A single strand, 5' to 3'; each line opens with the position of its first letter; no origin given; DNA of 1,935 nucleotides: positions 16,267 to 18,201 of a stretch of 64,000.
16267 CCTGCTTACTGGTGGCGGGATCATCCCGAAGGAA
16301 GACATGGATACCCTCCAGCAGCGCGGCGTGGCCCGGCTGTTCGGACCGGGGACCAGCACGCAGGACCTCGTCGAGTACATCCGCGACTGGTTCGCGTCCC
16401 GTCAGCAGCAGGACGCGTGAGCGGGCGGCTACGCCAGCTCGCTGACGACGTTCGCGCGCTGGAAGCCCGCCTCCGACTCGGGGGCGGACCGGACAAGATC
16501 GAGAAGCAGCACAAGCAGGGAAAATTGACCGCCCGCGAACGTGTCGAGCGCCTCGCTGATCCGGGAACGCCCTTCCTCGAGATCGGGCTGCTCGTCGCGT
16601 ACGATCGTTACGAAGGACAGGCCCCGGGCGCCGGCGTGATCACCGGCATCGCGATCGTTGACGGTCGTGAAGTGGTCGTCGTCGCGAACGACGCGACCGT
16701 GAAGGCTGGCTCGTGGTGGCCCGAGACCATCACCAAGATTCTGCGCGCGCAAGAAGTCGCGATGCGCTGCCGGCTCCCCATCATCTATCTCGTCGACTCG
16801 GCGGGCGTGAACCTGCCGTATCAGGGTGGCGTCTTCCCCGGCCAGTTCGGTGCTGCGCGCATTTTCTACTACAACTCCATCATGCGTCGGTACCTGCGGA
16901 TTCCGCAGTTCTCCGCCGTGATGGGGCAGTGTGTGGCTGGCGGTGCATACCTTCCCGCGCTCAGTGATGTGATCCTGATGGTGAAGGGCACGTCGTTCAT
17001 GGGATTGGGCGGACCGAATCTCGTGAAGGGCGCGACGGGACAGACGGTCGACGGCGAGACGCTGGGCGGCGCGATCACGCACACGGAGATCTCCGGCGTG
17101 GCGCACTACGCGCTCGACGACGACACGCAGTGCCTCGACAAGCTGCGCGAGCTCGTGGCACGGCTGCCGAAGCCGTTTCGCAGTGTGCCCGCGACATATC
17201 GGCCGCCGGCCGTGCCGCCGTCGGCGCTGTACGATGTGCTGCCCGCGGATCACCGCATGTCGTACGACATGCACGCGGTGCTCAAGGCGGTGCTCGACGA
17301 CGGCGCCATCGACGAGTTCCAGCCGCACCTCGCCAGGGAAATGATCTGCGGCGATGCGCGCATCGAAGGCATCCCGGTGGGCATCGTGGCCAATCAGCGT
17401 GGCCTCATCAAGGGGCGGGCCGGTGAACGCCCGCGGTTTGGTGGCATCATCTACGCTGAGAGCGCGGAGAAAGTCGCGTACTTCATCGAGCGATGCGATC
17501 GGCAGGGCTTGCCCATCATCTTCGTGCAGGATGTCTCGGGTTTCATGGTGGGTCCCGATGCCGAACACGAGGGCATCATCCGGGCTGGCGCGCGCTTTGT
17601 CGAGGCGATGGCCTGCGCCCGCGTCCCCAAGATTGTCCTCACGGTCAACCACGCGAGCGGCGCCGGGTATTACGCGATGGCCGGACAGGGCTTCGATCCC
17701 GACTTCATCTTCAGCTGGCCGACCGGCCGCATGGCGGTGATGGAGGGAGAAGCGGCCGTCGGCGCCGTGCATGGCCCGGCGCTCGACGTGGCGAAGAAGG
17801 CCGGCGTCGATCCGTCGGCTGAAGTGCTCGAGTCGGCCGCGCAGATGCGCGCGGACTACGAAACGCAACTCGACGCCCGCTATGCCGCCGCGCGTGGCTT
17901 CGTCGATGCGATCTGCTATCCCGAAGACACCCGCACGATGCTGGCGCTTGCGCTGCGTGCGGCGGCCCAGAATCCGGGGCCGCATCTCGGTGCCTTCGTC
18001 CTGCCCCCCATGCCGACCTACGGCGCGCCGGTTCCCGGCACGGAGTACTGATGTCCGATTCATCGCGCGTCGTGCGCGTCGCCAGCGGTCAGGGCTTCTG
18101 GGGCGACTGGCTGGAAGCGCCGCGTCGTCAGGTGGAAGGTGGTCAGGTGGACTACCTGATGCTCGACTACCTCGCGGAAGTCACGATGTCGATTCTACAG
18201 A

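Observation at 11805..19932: Candidate undescribed branched-chain acyl-CoA pathway: MeaB + ICM-type mutase + methyltransferase + carboxyltransferase + split AtuA + small membrane protein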

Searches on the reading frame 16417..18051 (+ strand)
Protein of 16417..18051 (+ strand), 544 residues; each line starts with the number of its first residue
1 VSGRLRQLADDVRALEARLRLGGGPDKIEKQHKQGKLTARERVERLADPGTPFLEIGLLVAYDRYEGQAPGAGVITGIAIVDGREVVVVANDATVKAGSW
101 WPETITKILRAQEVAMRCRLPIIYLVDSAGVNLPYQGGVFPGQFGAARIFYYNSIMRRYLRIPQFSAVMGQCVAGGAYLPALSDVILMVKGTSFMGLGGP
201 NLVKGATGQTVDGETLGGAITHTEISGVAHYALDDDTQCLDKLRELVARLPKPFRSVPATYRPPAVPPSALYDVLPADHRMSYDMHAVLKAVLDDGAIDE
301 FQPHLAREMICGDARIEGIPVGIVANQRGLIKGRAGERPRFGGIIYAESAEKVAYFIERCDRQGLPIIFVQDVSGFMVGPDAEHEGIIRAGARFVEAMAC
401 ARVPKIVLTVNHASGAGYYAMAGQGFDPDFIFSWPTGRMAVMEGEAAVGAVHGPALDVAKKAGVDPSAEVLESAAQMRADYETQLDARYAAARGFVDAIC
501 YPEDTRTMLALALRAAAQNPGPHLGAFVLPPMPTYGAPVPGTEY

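Call 3: search_protein_families(library=pfam, proteins=[window:16417-18051:+])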
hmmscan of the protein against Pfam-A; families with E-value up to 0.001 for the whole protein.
window:16417-18051:+ (544 aa): 2 families
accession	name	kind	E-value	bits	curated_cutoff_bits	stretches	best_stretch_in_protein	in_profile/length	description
PF01039.27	Carboxyl_trans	-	2.4e-136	455.7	22.3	1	30-520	1-482/493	Carboxyl transferase domain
PF03255.19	ACCA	-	1.3e-13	51.2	23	2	309-420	94-203/310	Acetyl co-enzyme A carboxylase carboxyltransferase-like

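Call 5: search_protein_families(library=ncbifam, proteins=[window:16417-18051:+], max_evalue=0.00001)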
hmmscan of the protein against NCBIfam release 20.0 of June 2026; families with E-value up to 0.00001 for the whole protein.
window:16417-18051:+ (544 aa): 5 families
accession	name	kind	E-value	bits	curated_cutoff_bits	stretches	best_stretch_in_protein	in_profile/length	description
TIGR01117.1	mmdA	subfamily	4.9e-104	348.9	998.8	1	12-516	6-495/512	methylmalonyl-CoA decarboxylase subunit alpha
NF041504.1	AccA_sub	subfamily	1.7e-15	57.1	300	2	72-193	39-164/257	carboxyltransferase subunit alpha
NF004344.0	PRK05724.1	equivalog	1.5e-13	50.7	357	2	309-419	98-206/319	acetyl-CoA carboxylase carboxyltransferase subunit alpha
TIGR00513.1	accA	equivalog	1.2e-12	47.9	319.3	1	309-417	98-204/321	acetyl-CoA carboxylase carboxyl transferase subunit alpha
NF008971.0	PRK12319.1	equivalog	4.6e-06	26.4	406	0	72-194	43-169/256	acetyl-CoA carboxylase carboxyl transferase subunit alpha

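Call 8: search_solved_structures(query=window:16417-18051:+, show_alignments=0)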
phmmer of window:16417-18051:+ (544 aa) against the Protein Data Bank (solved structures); distinct sequences matched with E-value up to 0.001: 68 (the best 60 are shown).
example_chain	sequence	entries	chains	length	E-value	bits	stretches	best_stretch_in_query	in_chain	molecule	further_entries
4q0g_A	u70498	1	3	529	2.2e-119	402.7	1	16-525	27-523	Probable acetyl-/propionyl-CoA carboxylase (Beta subunit) AccD1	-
9yx0_G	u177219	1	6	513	9.2e-119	400.7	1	11-520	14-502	Carboxyl transferase domain protein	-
9tps_A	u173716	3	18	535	2.4e-118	399.3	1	5-520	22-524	Propionyl CoA carboxylase beta subunit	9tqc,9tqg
3u9r_B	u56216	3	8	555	9.5e-116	390.8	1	9-520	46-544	Methylcrotonyl-CoA carboxylase, beta-subunit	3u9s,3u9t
8j4z_J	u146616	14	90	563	1.4e-108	367.1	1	8-520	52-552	Methylcrotonoyl-CoA carboxylase beta chain, mitochondrial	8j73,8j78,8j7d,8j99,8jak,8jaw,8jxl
8rth_B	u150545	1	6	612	6.2e-104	351.8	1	30-519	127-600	methylcrotonoyl-CoA carboxylase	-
8f41_B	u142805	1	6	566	1.7e-101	343.8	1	25-517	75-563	3-methylcrotonyl-CoA carboxylase, beta-subunit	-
8f3d_A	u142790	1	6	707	2.7e-101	343.1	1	25-518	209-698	3-methylcrotonyl-CoA carboxylase beta-subunit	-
5ikl_B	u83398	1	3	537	2.2e-88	300.5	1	26-518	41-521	Geranyl-CoA carboxylase, beta-subunit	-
1vrg_A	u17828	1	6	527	5.2e-88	299.2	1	5-514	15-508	propionyl-CoA carboxylase, beta subunit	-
7w5u_A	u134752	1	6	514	3e-85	290.1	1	7-513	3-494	Acetyl-CoA carboxylase complex, beta-chain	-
3ib9_A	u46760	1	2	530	9.7e-82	278.5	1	7-515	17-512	Propionyl-CoA carboxylase complex B subunit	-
1xnw_A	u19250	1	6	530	1e-81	278.5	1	7-515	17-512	propionyl-CoA carboxylase complex B subunit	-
3iav_A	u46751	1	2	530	1.1e-81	278.4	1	7-515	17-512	Propionyl-CoA carboxylase complex B subunit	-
3mfm_C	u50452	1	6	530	1.1e-81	278.3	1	7-515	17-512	Propionyl-CoA carboxylase complex B subunit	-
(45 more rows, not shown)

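Call 62: search_solved_structures(query=window:16417-18051:+, max_evalue=1e-110, show_alignments=4)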
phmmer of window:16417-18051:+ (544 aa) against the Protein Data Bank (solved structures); distinct sequences matched with E-value up to 1e-110: 4.
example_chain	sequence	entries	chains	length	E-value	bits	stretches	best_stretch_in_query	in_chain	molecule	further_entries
4q0g_A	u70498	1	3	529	2.2e-119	402.7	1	16-525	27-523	Probable acetyl-/propionyl-CoA carboxylase (Beta subunit) AccD1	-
9yx0_G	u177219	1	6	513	9.2e-119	400.7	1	11-520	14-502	Carboxyl transferase domain protein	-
9tps_A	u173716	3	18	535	2.4e-118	399.3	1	5-520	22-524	Propionyl CoA carboxylase beta subunit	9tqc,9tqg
3u9r_B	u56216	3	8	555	9.5e-116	390.8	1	9-520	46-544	Methylcrotonyl-CoA carboxylase, beta-subunit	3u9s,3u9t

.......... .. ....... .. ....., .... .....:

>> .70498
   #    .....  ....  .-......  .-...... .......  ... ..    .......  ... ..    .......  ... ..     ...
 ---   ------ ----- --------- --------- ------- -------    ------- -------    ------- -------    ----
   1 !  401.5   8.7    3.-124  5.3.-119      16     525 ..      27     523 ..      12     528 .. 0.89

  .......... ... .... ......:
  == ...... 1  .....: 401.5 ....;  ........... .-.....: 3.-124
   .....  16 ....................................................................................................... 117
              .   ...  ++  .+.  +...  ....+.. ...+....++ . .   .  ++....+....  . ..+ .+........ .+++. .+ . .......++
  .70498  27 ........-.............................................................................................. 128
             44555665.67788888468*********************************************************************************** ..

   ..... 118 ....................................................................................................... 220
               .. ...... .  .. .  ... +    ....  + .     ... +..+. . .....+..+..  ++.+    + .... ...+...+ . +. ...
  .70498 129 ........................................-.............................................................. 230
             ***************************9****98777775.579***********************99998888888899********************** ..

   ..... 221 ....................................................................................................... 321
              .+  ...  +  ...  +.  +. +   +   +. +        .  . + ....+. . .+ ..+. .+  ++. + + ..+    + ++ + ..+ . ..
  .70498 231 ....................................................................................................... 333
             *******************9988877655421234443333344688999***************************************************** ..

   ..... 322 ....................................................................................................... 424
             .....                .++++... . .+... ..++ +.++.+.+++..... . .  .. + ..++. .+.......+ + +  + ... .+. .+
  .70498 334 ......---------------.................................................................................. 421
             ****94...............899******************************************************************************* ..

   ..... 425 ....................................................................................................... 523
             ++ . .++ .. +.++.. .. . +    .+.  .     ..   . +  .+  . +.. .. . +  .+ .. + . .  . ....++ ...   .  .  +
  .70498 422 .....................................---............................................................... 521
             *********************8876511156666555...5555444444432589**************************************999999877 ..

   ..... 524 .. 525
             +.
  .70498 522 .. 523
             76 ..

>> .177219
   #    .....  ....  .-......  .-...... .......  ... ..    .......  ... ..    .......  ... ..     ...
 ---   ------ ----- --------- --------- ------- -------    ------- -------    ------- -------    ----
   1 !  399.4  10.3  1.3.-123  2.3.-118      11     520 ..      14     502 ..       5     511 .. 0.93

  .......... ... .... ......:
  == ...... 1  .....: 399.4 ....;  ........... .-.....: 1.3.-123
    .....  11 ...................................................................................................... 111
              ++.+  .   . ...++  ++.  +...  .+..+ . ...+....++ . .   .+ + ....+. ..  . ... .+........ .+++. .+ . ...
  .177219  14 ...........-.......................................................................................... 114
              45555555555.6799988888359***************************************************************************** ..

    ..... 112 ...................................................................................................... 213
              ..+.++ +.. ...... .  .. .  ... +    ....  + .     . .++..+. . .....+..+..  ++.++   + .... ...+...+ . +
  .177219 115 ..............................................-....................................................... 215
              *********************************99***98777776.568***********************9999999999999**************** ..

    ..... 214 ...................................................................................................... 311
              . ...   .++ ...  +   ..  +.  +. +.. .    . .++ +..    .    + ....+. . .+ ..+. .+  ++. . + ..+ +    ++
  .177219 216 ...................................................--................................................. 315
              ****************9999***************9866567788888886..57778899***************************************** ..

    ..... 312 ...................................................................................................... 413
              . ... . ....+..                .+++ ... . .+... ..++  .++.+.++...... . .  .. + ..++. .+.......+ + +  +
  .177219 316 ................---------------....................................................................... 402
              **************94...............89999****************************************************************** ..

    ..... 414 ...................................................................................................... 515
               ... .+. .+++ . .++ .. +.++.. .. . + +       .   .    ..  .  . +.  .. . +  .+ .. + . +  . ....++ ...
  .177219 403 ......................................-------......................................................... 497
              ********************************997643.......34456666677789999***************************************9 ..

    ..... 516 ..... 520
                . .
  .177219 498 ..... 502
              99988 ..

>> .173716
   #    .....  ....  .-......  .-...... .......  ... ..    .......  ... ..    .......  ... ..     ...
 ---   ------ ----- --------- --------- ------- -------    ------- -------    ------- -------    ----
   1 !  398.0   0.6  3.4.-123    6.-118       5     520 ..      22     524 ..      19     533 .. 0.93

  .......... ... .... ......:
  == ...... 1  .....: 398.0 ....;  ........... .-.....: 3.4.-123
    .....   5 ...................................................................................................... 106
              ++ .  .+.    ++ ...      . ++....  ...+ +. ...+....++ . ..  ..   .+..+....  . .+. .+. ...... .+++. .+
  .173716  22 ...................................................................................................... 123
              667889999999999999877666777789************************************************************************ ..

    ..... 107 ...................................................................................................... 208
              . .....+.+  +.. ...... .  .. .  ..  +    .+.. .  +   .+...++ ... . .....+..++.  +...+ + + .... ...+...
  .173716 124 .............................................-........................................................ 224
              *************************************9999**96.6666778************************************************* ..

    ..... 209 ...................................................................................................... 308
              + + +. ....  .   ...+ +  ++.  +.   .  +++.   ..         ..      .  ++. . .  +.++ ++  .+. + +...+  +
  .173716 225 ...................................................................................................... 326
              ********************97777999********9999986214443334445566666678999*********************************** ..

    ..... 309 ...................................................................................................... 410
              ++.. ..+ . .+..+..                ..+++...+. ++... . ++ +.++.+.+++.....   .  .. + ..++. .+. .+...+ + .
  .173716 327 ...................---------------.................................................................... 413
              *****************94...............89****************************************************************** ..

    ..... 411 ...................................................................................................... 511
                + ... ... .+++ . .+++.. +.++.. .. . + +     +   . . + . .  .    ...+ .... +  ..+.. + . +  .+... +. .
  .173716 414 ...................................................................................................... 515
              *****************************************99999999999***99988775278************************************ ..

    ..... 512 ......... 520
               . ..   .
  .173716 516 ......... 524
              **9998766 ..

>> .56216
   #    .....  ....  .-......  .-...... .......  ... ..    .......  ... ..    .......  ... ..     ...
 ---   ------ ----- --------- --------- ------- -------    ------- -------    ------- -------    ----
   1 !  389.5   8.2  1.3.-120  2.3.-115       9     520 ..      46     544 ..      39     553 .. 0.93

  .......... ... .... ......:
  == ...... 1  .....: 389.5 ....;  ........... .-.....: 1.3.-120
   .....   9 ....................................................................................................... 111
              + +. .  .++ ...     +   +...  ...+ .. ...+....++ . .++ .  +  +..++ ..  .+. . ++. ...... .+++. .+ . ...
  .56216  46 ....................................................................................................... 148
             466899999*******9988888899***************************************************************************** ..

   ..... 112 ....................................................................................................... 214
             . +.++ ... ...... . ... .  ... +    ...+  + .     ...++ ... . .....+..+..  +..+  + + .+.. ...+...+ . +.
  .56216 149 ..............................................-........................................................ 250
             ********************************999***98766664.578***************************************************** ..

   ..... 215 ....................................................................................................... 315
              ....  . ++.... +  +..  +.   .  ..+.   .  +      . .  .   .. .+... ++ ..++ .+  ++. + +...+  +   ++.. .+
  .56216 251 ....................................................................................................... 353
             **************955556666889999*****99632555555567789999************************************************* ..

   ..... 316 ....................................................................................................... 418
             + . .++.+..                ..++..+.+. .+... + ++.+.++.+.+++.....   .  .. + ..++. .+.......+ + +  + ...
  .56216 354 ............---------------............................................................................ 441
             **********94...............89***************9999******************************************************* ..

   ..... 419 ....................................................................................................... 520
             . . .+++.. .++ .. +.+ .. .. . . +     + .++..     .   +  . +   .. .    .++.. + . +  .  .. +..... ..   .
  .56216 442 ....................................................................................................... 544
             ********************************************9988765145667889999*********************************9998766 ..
